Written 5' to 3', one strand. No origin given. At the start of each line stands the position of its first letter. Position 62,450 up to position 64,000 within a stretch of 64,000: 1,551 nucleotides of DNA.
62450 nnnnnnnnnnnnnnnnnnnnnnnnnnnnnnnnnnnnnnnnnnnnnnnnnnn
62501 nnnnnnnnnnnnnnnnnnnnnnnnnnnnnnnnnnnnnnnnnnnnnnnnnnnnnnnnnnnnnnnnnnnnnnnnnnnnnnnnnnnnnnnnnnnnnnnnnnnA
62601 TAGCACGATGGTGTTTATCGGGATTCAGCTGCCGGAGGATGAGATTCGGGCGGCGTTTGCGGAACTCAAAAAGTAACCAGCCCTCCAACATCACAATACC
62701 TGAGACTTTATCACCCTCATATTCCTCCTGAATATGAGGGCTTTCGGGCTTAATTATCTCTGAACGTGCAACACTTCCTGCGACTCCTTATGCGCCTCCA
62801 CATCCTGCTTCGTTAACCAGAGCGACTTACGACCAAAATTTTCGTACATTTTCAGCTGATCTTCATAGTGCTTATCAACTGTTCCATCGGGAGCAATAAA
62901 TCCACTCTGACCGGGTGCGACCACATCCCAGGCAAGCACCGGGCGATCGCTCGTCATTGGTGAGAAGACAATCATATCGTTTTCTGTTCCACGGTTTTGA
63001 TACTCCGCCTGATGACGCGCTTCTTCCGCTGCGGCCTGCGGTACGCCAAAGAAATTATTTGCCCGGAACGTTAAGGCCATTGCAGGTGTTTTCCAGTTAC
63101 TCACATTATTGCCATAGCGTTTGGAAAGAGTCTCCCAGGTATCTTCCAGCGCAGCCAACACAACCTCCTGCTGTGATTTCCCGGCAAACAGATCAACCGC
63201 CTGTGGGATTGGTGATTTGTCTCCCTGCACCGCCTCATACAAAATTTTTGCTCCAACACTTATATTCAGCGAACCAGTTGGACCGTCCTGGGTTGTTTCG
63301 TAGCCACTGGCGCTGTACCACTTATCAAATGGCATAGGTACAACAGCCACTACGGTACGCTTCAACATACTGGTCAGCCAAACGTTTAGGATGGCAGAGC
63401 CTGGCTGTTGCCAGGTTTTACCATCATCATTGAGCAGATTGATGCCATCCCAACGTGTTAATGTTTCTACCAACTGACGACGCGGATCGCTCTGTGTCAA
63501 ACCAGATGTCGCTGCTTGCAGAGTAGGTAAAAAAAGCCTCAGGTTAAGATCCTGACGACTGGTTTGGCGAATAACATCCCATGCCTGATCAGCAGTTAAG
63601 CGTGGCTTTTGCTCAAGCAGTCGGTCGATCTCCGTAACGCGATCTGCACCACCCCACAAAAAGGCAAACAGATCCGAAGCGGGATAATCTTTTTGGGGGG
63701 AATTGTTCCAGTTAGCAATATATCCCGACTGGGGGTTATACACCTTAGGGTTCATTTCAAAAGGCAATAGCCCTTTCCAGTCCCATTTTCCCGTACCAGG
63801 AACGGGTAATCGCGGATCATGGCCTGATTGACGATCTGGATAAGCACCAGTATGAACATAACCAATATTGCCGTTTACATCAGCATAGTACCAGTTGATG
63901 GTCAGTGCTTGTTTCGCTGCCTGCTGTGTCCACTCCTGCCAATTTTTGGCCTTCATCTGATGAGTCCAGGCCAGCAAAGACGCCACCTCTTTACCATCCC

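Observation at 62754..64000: Penicillin G acylase gene at the window edge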

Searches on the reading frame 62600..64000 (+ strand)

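Call 9: search_protein_families(library=pfam, proteins=[L001:8158-10695:-])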
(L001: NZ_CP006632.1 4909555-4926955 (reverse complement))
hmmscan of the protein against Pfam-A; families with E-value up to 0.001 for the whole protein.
L001:8158-10695:- (846 aa): 1 family
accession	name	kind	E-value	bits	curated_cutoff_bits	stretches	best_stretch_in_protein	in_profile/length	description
PF01804.23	Penicil_amidase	-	5.3e-138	462.4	21.3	1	33-834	2-675/675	Penicillin amidase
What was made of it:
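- On Penicillin amidase family (Pfam PF01804, Ntn-hydrolase acylases): The full length covers profile positions 2-675 of 675 (call 9).
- All of these share Pfam PF01804 (call 9).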

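Call 11: search_solved_structures(query=L001:8158-10695:-, max_evalue=1e-100, show_alignments=0)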
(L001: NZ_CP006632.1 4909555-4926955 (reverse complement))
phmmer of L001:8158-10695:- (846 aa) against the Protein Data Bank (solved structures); distinct sequences matched with E-value up to 1e-100: 20.
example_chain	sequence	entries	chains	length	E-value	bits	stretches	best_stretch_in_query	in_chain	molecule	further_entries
7reo_A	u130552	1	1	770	0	1532.5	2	290-845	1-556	Penicillin G Acylase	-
7rep_A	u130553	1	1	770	0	1511.7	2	290-845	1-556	Penicillin G acylase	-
1e3a_B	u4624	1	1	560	0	1295.8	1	287-846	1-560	PENICILLIN AMIDASE BETA SUBUNIT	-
1gk9_B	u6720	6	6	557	0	1292.1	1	290-846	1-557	PENICILLIN G ACYLASE BETA SUBUNIT | penicillin Acylase beta subunit | PENICILLIN AMIDOHYDROLASE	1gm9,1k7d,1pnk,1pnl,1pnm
1kec_B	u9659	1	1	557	0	1290.8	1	290-846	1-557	PENICILLIN ACYLASE BETA SUBUNIT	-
1ai4_B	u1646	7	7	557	0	1290.6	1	290-846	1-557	PENICILLIN AMIDOHYDROLASE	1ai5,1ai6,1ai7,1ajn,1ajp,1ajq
1h2g_B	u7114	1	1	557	0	1289.3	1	290-846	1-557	PENICILLIN G ACYLASE BETA SUBUNIT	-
1gkf_B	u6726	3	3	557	0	1288.5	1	290-846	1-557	PENICILLIN G ACYLASE BETA SUBUNIT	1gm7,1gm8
1fxh_B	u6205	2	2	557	0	1287.2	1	290-846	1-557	PENICILLIN ACYLASE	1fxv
1jx9_B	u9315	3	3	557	0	1286.9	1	290-846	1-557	penicillin G acylase beta subunit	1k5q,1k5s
4pem_B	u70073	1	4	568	0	1164.5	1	287-846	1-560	Penicillin G acylase Beta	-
4pel_B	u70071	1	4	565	0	1153.9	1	291-846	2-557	Penicillin G acylase subunit beta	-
1cp9_B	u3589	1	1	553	1.6e-252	843.9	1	290-846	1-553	Penicillin G amidase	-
1e3a_A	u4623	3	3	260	9.5e-172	576.7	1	27-286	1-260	PENICILLIN AMIDASE ALPHA SUBUNIT | PENICILLIN G ACYLASE ALPHA SUBUNIT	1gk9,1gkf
4pem_A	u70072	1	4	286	3.1e-160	538.6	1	1-286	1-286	Penicillin G acylase Alpha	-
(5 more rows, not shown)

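Call 12: search_protein_families(library=ncbifam, proteins=[L001:8158-10695:-])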
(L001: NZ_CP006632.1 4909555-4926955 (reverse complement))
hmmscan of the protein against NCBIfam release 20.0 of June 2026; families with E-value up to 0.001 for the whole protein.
L001:8158-10695:- (846 aa): 1 family
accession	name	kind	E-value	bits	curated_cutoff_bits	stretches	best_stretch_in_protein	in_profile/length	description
NF051460.1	bi_acylase_PvdQ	equivalog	5.5e-16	57.6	950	2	14-133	7-136/763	bifunctional acylase PvdQ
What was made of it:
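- On PvdQ / AHL acylases: 57.6 bits against a cut-off of 950, covering only the N-terminal 120 residues (call 12).
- NCBIfam returns only the PvdQ model (call 12). PvdQ scores 57.6 bits against a cut-off of 950, and only with the full-length sequence (call 12).
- Tried and rejected: For the full length it gave only a far sub-threshold PvdQ hit (call 12).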

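Call 20: search_solved_structures(query=L001:9400-10617:-, max_evalue=1e-60, show_alignments=4)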
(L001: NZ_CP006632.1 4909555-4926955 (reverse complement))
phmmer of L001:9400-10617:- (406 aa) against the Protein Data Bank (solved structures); distinct sequences matched with E-value up to 1e-60: 20.
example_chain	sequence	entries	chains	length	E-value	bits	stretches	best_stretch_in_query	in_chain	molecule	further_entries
7reo_A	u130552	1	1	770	6e-202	674.6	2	4-209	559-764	Penicillin G Acylase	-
7rep_A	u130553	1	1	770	1.5e-200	670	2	4-209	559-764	Penicillin G acylase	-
1e3a_A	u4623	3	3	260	7.1e-173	578.8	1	1-260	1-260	PENICILLIN AMIDASE ALPHA SUBUNIT | PENICILLIN G ACYLASE ALPHA SUBUNIT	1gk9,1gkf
4pem_A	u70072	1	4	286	6.1e-150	503.3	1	5-260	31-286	Penicillin G acylase Alpha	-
1ai4_A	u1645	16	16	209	1.8e-139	468.8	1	1-209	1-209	PENICILLIN AMIDOHYDROLASE | PENICILLIN ACYLASE | PENICILLIN G ACYLASE ALPHA SUBUNIT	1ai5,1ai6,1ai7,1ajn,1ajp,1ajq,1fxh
1jx9_A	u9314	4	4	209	6.7e-139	466.9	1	1-208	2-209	penicillin G acylase alpha subunit | Penicillin Acylase alpha subunit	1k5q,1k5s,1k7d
1kec_A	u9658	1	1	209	1.8e-138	465.5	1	1-208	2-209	PENICILLIN ACYLASE ALPHA SUBUNIT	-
4pel_A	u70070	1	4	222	2.8e-111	376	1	5-195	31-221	Penicillin G acylase subunit alpha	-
1e3a_B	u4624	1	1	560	3e-95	323.2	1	261-406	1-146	PENICILLIN AMIDASE BETA SUBUNIT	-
1ai4_B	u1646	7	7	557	4e-94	319.5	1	264-406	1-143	PENICILLIN AMIDOHYDROLASE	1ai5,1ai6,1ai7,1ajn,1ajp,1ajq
1gkf_B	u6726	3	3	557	4e-94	319.5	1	264-406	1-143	PENICILLIN G ACYLASE BETA SUBUNIT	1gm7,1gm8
1fxh_B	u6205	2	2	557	4e-94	319.5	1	264-406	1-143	PENICILLIN ACYLASE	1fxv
1gk9_B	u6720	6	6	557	4e-94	319.5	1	264-406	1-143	PENICILLIN G ACYLASE BETA SUBUNIT | penicillin Acylase beta subunit | PENICILLIN AMIDOHYDROLASE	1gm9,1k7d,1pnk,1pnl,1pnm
1kec_B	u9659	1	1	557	4e-94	319.5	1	264-406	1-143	PENICILLIN ACYLASE BETA SUBUNIT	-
1h2g_B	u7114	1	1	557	2.3e-93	317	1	264-406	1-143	PENICILLIN G ACYLASE BETA SUBUNIT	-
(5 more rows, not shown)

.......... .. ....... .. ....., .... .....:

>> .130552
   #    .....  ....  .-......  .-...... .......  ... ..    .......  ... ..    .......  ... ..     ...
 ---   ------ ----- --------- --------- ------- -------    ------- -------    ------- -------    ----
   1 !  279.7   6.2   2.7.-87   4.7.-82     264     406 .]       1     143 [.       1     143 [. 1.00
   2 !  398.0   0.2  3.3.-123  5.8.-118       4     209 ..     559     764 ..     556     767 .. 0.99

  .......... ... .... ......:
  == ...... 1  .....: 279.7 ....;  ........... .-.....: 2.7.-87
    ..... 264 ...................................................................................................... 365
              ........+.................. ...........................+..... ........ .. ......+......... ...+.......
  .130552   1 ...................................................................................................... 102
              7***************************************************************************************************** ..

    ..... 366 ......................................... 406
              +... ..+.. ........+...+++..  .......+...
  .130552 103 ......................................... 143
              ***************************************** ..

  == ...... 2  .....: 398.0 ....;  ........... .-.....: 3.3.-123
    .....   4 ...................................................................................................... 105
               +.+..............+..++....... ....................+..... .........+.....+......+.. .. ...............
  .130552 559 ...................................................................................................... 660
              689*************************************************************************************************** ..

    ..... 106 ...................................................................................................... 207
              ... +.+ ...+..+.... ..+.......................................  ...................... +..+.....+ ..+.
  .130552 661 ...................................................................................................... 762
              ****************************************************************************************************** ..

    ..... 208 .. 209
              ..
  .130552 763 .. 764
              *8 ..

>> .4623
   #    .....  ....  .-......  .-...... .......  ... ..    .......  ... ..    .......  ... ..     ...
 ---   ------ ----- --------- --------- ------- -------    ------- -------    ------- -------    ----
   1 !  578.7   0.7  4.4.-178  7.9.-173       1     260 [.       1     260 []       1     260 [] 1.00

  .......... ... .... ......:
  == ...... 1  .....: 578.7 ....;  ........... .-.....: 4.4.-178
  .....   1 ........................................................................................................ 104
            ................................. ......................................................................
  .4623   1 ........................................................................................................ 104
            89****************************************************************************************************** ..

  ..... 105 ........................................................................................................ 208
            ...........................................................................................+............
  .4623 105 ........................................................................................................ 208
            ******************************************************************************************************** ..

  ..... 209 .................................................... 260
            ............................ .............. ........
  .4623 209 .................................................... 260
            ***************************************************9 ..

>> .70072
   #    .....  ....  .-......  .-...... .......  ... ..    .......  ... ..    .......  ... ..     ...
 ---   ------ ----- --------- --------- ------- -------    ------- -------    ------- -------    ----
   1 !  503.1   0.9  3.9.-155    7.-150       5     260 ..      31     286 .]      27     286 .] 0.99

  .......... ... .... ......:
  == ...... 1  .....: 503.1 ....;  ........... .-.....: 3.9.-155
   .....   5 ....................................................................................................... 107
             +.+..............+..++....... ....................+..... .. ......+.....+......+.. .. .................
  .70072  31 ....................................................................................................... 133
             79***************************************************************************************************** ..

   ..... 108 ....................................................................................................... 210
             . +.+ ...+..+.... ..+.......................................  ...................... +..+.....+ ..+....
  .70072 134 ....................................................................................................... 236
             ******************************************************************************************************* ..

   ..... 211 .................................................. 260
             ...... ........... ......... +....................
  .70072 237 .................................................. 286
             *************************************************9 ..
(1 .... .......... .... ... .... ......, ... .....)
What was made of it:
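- On E. coli-type penicillin G acylase (EC 3.5.1.11): The extension from PCN033 aligns to alpha plus spacer 1-260 and beta 1-557 (calls 11, 20).
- Full-length alignment: it aligns to alpha plus spacer (1E3A_A, 1-260) and beta (1-557) of the solved enzyme (calls 11, 20).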
